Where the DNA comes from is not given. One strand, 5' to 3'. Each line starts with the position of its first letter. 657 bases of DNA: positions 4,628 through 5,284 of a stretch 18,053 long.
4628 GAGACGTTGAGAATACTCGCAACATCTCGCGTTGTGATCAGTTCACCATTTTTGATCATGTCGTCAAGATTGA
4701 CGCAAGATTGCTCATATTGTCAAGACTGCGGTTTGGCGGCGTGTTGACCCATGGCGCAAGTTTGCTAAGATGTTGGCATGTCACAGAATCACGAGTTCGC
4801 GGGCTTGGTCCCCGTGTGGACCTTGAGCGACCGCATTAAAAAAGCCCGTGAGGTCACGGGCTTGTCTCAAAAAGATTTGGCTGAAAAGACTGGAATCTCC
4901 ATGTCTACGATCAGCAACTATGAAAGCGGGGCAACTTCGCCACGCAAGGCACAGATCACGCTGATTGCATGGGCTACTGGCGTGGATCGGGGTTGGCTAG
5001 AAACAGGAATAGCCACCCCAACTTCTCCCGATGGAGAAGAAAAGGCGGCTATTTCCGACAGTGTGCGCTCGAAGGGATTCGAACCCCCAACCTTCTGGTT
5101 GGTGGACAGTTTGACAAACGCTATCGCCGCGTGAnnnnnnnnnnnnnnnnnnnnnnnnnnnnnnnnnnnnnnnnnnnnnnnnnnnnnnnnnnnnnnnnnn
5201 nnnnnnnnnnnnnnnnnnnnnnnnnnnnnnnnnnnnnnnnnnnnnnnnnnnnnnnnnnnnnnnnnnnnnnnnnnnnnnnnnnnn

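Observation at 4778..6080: tRNA 3'-end fragment (candidate attP) inside the repressor ORF, with int directly downstream: integration-dependent immunity architecture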

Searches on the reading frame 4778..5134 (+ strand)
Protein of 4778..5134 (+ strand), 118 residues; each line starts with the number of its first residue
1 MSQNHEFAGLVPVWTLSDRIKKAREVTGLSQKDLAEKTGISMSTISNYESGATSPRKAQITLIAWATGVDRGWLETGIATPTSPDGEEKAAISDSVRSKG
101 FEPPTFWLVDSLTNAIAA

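Call 8: search_protein_families(library=pfam, proteins=[window:4778-5134:+], max_evalue=0.01)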
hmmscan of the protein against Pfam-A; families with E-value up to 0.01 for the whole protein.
window:4778-5134:+ (118 aa): 9 families
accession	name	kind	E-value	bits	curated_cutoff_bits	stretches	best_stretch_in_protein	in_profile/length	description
PF01381.28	HTH_3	-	3.5e-13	49.8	23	1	20-74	1-55/55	Helix-turn-helix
PF13560.12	HTH_31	-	2.1e-11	44.4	27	1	16-71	2-58/64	Helix-turn-helix domain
PF12844.13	HTH_19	-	2.4e-09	37.4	30.2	1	19-74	3-58/64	Helix-turn-helix domain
PF07022.19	Phage_CI_repr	-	3.4e-05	24.6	22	1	18-77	1-60/65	Bacteriophage CI repressor helix-turn-helix domain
PF13443.12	HTH_26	-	0.00031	21.4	22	1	26-64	8-47/63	Cro/C1-type HTH DNA-binding domain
PF13413.12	HTH_25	-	0.0021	18.3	24.6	1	20-52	2-34/62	Helix-turn-helix domain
PF15731.11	MqsA_antitoxin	-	0.0033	18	30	1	18-63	72-117/131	Antitoxin component of bacterial toxin-antitoxin system, MqsA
PF22495.2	HTH_92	-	0.0042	16.8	27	1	22-60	2-40/45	RsaL-like HTH domain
PF13412.12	HTH_24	-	0.0061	16.5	21.9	0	28-47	17-36/48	Winged helix-turn-helix DNA-binding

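Call 9: find_homologous_proteins(query=window:4778-5131:+)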
Query window:4778-5131:+ (118 aa): 5 proteins with E <= 0.001 among 14 candidates.
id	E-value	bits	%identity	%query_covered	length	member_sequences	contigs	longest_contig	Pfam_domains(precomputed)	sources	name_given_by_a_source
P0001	2.7e-53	197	100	80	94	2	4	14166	PF12844.14,PF01381.29,PF07022.20,PF13560.13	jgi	jgi:transcriptional regulator with XRE-family HTH domain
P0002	4.2e-34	135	59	100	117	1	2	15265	PF12844.14,PF01381.29,PF07022.20,PF13560.13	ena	-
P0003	1.8e-26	110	59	85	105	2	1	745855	PF12844.14,PF01381.29,PF07022.20,PF13560.13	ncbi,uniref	ncbi:helix-turn-helix domain-containing protein [Populibacterium corticicola]|uniref:Helix-turn-heli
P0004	3.1e-16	77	46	90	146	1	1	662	PF12844.14,PF01381.29,PF07022.20,PF13560.13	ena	-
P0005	3.6e-14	71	39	92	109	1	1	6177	PF12844.14,PF01381.29,PF13560.13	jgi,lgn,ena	-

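Call 11: find_encoding_contigs(protein=P0003, flank=10000, max_places=3)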
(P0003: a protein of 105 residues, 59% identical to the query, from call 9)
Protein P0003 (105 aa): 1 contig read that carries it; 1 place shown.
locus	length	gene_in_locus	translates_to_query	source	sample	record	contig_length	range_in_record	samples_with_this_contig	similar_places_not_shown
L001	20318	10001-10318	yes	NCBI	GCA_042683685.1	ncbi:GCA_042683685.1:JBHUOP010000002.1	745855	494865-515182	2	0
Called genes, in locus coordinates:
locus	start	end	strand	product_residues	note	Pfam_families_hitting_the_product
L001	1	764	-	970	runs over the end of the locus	PF20155:TMP_3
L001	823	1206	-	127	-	-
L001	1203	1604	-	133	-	-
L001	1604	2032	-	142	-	-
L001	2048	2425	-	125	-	-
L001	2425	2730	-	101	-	-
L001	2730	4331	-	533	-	PF04586:Peptidase_S78, PF05065:Phage_capsid (weak), PF25209:Phage_capsid_4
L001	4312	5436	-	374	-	PF04860:Phage_portal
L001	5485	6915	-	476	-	-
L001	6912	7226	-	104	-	-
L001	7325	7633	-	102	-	PF01844:HNH, PF14279:HNH_5 (weak)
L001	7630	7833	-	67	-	-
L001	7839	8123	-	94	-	-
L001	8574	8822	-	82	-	-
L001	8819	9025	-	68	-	-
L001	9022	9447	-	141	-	-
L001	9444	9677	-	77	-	-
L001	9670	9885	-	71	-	PF12728:HTH_17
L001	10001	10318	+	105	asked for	PF13560:HTH_31, PF07022:Phage_CI_repr (weak), PF12844:HTH_19, PF01381:HTH_3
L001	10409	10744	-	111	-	-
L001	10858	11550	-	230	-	PF09335:VTT_dom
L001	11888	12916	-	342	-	PF02653:BPD_transp_2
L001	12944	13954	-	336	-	PF02653:BPD_transp_2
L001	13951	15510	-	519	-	PF00005:ABC_tran, PF13304:AAA_21 (weak), PF00005:ABC_tran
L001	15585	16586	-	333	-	PF00532:Peripla_BP_1, PF13407:Peripla_BP_4, PF13377:Peripla_BP_3 (weak)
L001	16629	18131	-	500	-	PF22848:ASD1_dom, PF06964:Alpha-L-AF_C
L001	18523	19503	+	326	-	PF00356:LacI, PF00532:Peripla_BP_1, PF13407:Peripla_BP_4, PF13377:Peripla_BP_3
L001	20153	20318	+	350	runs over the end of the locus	PF13927:Ig_3 (faint), PF07679:I-set (faint)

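Call 12: find_encoding_contigs(protein=P0001, flank=10000, max_places=6)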
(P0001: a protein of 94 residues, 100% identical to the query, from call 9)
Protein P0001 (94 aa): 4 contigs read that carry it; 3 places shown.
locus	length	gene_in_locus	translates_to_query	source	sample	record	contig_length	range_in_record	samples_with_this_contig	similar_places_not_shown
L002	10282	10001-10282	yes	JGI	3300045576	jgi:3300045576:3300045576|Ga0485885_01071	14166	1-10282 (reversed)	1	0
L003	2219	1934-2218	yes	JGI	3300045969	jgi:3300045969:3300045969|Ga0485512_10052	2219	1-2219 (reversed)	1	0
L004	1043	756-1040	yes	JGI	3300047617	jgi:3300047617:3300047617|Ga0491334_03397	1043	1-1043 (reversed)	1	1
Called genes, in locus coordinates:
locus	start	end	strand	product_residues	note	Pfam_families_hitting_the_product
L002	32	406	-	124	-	-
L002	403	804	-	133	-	-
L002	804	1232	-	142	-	-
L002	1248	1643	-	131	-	-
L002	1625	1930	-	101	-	-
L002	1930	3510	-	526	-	PF04586:Peptidase_S78, PF25209:Phage_capsid_4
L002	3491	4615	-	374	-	PF04860:Phage_portal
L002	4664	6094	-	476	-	-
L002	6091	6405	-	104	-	-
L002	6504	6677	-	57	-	PF01844:HNH, PF14279:HNH_5 (weak)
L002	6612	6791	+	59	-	-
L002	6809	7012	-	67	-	-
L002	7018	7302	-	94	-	-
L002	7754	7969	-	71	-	-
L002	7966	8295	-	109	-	-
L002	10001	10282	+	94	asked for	PF13560:HTH_31, PF07022:Phage_CI_repr (weak), PF12844:HTH_19, PF01381:HTH_3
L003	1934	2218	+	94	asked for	PF13560:HTH_31, PF07022:Phage_CI_repr (weak), PF12844:HTH_19, PF01381:HTH_3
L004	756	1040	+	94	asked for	PF13560:HTH_31, PF07022:Phage_CI_repr (weak), PF12844:HTH_19, PF01381:HTH_3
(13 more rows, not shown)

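Call 20: find_encoding_contigs(protein=window:4778-5134:+, flank=10000, max_places=10)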
Protein window:4778-5134:+ (118 aa): no gene with exactly this product is on record in the collection.

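Call 25: search_dna_similar(query=window:4778-5131:+, collection=phages, mode=protein, max_rows=40, max_evalue=0.001)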
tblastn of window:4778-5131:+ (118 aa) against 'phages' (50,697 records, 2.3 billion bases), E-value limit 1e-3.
Records with a match: 553; places in all: 560; records where one place covers at least 80% of the query: 214.
Best place of each record, by identity: <60% 553.
By first word of the organism name: Mycobacterium 206; Gordonia 77; Streptococcus 38; Brevibacterium 32; Pseudomonas 25; Arthrobacter 16; Salmonella 14; Escherichia 14; Bacteriophage 13; Bacillus 13; and 40 more.
By host as written in the record: Mycobacterium smegmatis mc2 155 133; Gordonia terrae 3612 61; Mycobacterium smegmatis mc#155 38; Brevibacterium aurantiacum SMQ-1335 32; - 30; Mycobacterium smegmatis mc2155 10; Pseudomonas aeruginosa 9; Arthrobacter globiformis B-2979 8; and 140 more.
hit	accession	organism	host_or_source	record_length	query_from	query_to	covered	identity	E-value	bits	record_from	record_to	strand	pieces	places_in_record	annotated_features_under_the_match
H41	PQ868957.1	Curtobacterium phage Barebow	Curtobacterium flaccumfaciens NRRL ...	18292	9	109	86%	51.4%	3e-23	98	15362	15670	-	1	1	19: helix-turn-helix DNA binding protein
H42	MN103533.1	Mycobacterium phage Weirdo19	Mycobacterium sp.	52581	2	108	91%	45.4%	2e-16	79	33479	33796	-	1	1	immunity repressor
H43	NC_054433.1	Mycobacterium phage Weirdo19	Mycobacterium sp.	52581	2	108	91%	45.4%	2e-16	79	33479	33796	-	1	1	transcriptional repressor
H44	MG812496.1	Gordonia phage SallySpecial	Gordonia terrae 3612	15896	1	112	95%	42.0%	8e-16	77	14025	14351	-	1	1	immunity repressor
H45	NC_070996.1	Gordonia phage SallySpecial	Gordonia terrae 3612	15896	1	112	95%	42.0%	8e-16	77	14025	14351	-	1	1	transcriptional repressor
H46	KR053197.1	Gordonia phage GRU3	Gordonia rubropertincta strain CON38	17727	1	95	81%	49.0%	4e-19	87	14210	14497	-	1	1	putative DNA binding protein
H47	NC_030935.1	Gordonia phage GRU3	Gordonia rubropertincta strain CON38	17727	1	95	81%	49.0%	4e-19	87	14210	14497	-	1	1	transcriptional repressor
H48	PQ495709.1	Mycobacterium phage Nadezda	Mycobacterium smegmatis mc(2)155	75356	9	108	85%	45.1%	7e-18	83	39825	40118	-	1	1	none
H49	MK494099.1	Mycobacterium phage Typha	Mycobacterium smegmatis mc#155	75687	9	108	85%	45.1%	7e-18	83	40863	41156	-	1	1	53: immunity repressor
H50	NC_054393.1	Mycobacterium phage Typha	Mycobacterium smegmatis mc#155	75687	9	108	85%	45.1%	7e-18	83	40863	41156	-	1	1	53: transcriptional repressor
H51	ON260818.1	Mycobacterium phage Hilltopfarm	Mycobacterium smegmatis mc#155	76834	9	108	85%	45.1%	7e-18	83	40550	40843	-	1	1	53: immunity repressor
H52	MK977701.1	Mycobacterium phage Cracklewink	Mycobacterium smegmatis mc#155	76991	1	109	92%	41.3%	4e-14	72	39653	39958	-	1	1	50: immunity repressor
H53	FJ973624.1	Mycobacterium phage Angel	Mycobacterium smegmatis mc2 155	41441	1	108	92%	40.7%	4e-11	64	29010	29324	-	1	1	33: repressor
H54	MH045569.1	Mycobacterium phage Schiebel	Mycobacterium smegmatis mc2 155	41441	1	108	92%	40.7%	4e-11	64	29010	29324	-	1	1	33: immunity repressor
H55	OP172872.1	Mycobacterium phage GoldenAsh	Mycobacterium smegmatis mc#155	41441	1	108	92%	40.7%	4e-11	64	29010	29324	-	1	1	33: immunity repressor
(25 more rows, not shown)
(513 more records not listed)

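Call 26: get_annotated_region(hit=H41, flank=2500)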
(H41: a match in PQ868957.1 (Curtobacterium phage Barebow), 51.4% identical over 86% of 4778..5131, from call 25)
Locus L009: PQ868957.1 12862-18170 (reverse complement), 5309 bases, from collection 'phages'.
description: Curtobacterium phage Barebow, complete genome.
organism: Curtobacterium phage Barebow (NCBI taxid 3399695)
taxonomy: Viruses; Duplodnaviria; Heunggongvirae; Uroviricota; Caudoviricetes
host: Curtobacterium flaccumfaciens NRRL B-729 SEA; source: soil; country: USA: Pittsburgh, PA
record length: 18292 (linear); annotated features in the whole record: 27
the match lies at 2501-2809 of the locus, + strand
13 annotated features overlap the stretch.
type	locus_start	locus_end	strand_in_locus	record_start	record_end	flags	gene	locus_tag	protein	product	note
CDS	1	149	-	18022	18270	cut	27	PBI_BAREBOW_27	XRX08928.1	hypothetical protein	-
CDS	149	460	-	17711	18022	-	26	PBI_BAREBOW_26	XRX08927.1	hypothetical protein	-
CDS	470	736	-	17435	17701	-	25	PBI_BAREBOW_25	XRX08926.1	HNH endonuclease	-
CDS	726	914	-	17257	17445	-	24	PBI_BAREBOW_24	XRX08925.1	helix-turn-helix DNA binding protein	-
CDS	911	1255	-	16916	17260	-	23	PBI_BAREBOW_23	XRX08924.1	hypothetical protein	-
CDS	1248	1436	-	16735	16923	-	22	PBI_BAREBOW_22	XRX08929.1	hypothetical protein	-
CDS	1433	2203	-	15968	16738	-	21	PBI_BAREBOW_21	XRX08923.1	hypothetical protein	-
CDS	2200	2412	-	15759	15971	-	20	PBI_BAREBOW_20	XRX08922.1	helix-turn-helix DNA binding protein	-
CDS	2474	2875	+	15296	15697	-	19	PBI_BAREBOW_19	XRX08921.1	helix-turn-helix DNA binding protein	-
CDS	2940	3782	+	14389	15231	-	18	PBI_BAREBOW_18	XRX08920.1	tyrosine integrase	-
CDS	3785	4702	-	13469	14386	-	17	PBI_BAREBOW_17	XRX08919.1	hypothetical protein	-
CDS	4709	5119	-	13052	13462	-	16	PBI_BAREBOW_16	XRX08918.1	hypothetical protein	-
CDS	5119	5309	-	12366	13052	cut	15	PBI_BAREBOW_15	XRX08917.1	endolysin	-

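Call 27: get_annotated_region(hit=H44, flank=2500)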
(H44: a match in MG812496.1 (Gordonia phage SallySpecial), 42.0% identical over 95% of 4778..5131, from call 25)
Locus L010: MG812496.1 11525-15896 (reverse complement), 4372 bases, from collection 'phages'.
description: Gordonia phage SallySpecial, complete genome.
organism: Gordonia phage SallySpecial (NCBI taxid 2079570)
taxonomy: Viruses; Duplodnaviria; Heunggongvirae; Uroviricota; Caudoviricetes; Emperorvirus; Emperorvirus sallyspecial
host: Gordonia terrae 3612; source: soil; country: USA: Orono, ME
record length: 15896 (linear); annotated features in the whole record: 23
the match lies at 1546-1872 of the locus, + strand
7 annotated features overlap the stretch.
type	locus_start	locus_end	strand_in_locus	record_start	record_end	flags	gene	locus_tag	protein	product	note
misc_feature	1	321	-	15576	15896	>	-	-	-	-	HNH endonuclease; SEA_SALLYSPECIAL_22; circularly permutated genome; the cohesive ends of the phage virion DNA are ...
CDS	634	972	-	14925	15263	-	-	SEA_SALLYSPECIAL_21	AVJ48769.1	hypothetical protein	-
CDS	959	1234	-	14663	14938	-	-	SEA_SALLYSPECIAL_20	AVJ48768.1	helix-turn-helix DNA binding protein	-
CDS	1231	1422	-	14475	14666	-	-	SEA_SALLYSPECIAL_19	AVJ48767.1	helix-turn-helix DNA binding protein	-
CDS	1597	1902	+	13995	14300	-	-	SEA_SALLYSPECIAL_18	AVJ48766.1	immunity repressor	-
CDS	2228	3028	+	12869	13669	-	-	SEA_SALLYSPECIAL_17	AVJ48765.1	integrase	integrase, (Y-int)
CDS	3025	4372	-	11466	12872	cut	-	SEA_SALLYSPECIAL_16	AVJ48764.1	minor tail protein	-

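Call 28: get_annotated_region(hit=H53, flank=2000)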
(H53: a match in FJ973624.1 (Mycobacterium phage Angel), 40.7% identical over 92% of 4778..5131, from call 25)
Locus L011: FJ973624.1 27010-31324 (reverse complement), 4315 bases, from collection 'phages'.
description: Mycobacterium phage Angel, complete genome.
organism: Mycobacterium phage Angel (NCBI taxid 649688)
taxonomy: Viruses; Duplodnaviria; Heunggongvirae; Uroviricota; Caudoviricetes; Gclasvirinae; Liefievirus; Mycobacterium virus Halo
host: Mycobacterium smegmatis mc2 155; source: soil; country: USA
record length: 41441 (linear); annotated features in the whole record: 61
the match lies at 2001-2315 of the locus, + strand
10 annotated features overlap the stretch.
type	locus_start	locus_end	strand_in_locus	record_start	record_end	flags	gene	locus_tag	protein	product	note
CDS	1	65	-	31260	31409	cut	39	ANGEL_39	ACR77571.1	hypothetical protein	gp39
CDS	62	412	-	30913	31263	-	38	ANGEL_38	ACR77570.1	hypothetical protein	gp38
CDS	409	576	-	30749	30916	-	37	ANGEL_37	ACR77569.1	hypothetical protein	gp37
CDS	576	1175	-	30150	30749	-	36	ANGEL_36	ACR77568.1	hypothetical protein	gp36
CDS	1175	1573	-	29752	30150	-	35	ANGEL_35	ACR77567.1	hypothetical protein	gp35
CDS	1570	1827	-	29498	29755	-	34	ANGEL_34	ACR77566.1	RDF protein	gp34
CDS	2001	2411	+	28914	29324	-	33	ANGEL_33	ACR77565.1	repressor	gp33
CDS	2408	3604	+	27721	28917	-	32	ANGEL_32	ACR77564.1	integrase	gp32; Tyr integrase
CDS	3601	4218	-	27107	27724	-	31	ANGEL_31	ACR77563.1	hypothetical protein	gp31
CDS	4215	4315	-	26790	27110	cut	30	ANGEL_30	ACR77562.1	hypothetical protein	gp30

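Call 50: find_encoding_contigs(protein=P0002, flank=4000, max_places=3)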
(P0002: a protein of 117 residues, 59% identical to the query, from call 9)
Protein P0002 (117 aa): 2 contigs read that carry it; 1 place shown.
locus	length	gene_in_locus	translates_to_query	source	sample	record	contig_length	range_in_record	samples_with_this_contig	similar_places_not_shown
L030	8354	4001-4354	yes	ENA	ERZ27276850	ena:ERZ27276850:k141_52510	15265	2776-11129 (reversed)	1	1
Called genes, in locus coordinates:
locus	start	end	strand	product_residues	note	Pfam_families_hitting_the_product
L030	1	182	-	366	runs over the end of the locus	PF04860:Phage_portal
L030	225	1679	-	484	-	PF05876:GpA_ATPase (faint)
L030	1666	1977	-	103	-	-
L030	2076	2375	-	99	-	PF01844:HNH, PF14279:HNH_5 (weak)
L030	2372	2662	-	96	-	-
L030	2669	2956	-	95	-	-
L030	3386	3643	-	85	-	-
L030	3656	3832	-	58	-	-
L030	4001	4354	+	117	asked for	PF13560:HTH_31 (weak), PF01381:HTH_3, PF07022:Phage_CI_repr (faint), PF12844:HTH_19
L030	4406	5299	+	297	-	PF00589:Phage_integrase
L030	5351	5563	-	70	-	-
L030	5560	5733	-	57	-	-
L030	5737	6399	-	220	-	PF01471:PG_binding_1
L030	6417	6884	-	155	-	-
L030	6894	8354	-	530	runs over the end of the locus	-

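Call 51: find_encoding_contigs(protein=P0005, flank=4000, max_places=3)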
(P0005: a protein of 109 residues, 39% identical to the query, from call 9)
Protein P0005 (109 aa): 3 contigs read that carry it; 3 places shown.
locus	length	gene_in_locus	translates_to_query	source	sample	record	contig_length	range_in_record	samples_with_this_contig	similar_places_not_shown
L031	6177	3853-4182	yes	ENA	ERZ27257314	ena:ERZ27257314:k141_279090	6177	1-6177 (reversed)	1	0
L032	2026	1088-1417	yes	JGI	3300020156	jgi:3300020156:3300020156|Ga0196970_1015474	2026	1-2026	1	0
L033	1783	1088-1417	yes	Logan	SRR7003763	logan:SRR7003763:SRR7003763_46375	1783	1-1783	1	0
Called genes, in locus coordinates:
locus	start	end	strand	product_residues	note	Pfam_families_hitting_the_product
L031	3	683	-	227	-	?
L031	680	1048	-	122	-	-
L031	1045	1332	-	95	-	-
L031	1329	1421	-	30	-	-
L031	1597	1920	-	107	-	PF12728:HTH_17 (weak)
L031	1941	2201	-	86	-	-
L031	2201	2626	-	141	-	-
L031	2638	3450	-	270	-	-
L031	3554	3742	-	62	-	PF12728:HTH_17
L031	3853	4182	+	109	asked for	PF12844:HTH_19, PF13560:HTH_31, PF01381:HTH_3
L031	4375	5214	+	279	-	PF00589:Phage_integrase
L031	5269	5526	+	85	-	PF19889:DUF6362 (faint)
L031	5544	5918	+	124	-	-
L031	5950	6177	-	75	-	?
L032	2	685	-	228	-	?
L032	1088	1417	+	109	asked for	PF12844:HTH_19, PF13560:HTH_31, PF01381:HTH_3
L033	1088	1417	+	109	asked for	PF12844:HTH_19, PF13560:HTH_31, PF01381:HTH_3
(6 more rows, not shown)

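Call 61: search_protein_representatives(alignment_id=A3)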
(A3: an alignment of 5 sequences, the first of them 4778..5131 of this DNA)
Query: 5 sequences, 114 profile positions. Proteins with E-value up to 0.001 (for the whole library): 50908; up to 1e-10: 3967; up to 1e-30: 39. The best 150 are listed.
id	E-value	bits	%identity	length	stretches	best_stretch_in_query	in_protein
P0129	6.7e-91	316.1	-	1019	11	15-78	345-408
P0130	3.8e-70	249.2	-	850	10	17-79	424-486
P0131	1.4e-64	231.3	-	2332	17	16-80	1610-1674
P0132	2.9e-62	223.8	-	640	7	14-85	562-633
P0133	6.9e-62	222.6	-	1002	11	16-84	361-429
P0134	8.4e-60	215.9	-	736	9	12-85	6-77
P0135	1.5e-53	195.7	-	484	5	14-81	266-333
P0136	4.0e-53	194.4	-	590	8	15-79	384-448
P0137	2.7e-51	188.5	-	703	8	15-83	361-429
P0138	3.7e-49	181.6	-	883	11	21-81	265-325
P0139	1.0e-48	180.2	-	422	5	15-84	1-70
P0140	6.3e-48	177.6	-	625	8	16-71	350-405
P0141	1.2e-47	176.8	-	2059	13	6-76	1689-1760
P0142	2.7e-44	166.0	-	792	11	8-52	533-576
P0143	8.6e-43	161.1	-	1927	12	18-75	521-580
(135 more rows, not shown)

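Call 70: search_protein_families(library=phrogs, proteins=[window:4778-5131:+], max_evalue=0.001)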
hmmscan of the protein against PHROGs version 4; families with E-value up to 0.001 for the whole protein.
window:4778-5131:+ (118 aa): 30 families (the best 25 are shown)
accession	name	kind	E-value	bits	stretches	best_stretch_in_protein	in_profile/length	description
phrog_2328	-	transcription regulation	3.4e-28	99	1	1-115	1-110/128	transcriptional repressor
phrog_2967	-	transcription regulation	4.8e-15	56.7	1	16-77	11-72/225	transcriptional regulator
phrog_8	-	transcription regulation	7.8e-15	56.2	1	15-82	76-143/346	transcriptional regulator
phrog_4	-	transcription regulation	2.6e-14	54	1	15-85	136-202/400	transcriptional repressor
phrog_3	-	transcription regulation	9.8e-12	46.3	1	16-89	89-160/430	transcriptional repressor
phrog_2439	-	transcription regulation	6.9e-11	42.6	1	17-76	9-68/367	transcriptional regulator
phrog_3037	-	transcription regulation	1.5e-10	42.2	1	26-82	25-82/189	transcriptional repressor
phrog_2104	-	unknown function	1.8e-10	41.9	1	18-65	42-89/103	-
phrog_5823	-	transcription regulation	1.9e-09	38.2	1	15-81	6-73/404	transcriptional regulator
phrog_3557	-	transcription regulation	2.6e-09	38.4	1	15-92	13-89/142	transcriptional regulator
phrog_1373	-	transcription regulation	4.6e-09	37.5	1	16-62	64-110/166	transcriptional regulator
phrog_7241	-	transcription regulation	1.2e-07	32.8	1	21-70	67-116/122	transcriptional regulator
phrog_4583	-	transcription regulation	1.2e-07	32.6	1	16-70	11-65/81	transcriptional repressor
phrog_4836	-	transcription regulation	1.2e-07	32.5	1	18-82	78-142/194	CII-like regulator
phrog_147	-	transcription regulation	1.4e-07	32.8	1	16-64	5-54/100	transcriptional regulator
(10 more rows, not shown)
